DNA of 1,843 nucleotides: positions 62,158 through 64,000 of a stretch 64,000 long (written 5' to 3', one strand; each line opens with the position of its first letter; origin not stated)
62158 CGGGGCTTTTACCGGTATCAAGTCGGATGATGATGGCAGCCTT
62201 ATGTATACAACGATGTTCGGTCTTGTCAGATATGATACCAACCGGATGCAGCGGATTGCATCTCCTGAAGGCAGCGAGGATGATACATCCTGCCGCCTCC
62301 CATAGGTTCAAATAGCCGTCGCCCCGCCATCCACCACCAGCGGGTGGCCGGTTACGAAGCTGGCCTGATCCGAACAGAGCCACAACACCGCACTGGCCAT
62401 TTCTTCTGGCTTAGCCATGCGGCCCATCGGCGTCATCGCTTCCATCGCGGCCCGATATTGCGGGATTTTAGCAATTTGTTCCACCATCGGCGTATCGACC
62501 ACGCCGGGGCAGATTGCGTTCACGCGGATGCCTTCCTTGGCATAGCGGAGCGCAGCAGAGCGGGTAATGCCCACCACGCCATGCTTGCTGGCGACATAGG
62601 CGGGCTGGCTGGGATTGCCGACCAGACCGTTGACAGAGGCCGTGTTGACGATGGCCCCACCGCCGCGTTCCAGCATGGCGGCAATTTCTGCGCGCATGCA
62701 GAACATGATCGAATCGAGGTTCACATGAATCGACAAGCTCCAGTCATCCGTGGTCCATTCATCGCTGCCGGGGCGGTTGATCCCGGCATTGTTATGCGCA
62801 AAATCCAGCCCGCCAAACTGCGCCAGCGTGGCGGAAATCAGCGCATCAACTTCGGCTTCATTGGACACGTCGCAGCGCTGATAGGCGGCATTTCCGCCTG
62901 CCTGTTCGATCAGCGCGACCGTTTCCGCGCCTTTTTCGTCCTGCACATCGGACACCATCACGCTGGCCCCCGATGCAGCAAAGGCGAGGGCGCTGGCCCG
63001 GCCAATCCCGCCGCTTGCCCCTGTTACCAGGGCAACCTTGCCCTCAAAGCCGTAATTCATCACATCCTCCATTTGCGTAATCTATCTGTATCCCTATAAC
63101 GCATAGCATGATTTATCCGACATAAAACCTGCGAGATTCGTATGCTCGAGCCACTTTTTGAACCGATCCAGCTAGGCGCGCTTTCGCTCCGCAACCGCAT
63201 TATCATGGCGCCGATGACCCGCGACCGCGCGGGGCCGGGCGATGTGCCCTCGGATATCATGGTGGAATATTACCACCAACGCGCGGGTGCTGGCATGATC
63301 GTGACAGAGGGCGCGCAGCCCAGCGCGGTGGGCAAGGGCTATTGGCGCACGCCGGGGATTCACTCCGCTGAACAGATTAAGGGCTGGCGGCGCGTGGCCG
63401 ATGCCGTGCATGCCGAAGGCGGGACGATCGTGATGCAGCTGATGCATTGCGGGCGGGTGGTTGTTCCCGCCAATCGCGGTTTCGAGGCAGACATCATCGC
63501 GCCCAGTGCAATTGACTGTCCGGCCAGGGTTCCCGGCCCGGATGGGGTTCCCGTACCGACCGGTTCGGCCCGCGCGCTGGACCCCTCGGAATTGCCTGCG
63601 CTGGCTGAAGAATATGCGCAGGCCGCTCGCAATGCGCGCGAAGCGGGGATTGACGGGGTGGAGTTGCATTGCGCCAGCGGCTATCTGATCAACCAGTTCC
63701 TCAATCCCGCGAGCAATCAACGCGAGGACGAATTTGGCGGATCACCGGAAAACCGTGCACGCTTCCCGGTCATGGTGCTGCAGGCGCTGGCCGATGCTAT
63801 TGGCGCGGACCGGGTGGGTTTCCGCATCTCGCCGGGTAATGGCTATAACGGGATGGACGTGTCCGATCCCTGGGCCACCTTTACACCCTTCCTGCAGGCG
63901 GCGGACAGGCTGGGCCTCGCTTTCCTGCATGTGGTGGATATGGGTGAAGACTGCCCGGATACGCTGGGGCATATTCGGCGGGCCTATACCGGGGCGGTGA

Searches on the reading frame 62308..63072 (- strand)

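Call 6: search_protein_families(library=pfam, proteins=[window:62308-63072:-], max_evalue=0.001)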
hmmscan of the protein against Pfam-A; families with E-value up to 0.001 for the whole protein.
window:62308-63072:- (254 aa): 4 families
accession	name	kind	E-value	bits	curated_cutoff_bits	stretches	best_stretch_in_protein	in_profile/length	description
PF13561.12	adh_short_C2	-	2.1e-70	237.4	27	1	18-252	1-236/236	Enoyl-(Acyl carrier protein) reductase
PF00106.31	adh_short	-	6e-57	192.7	26.6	1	12-201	1-191/195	short chain dehydrogenase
PF08659.16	KR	-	5.5e-10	39.9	22.6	1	14-162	3-152/180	KR domain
PF23441.1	SDR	-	3.4e-05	23.8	27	1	158-251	161-255/258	SDR-like rossmann domain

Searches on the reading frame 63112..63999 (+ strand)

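Call 7: search_protein_families(library=pfam, proteins=[window:63112-63999:+], max_evalue=0.001)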
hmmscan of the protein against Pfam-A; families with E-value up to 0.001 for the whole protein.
window:63112-63999:+ (296 aa): 1 family
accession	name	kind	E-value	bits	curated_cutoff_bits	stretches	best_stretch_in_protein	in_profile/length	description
PF00724.26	Oxidored_FMN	-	5.9e-67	226.8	27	1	15-253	2-240/342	NADH:flavin oxidoreductase / NADH oxidase family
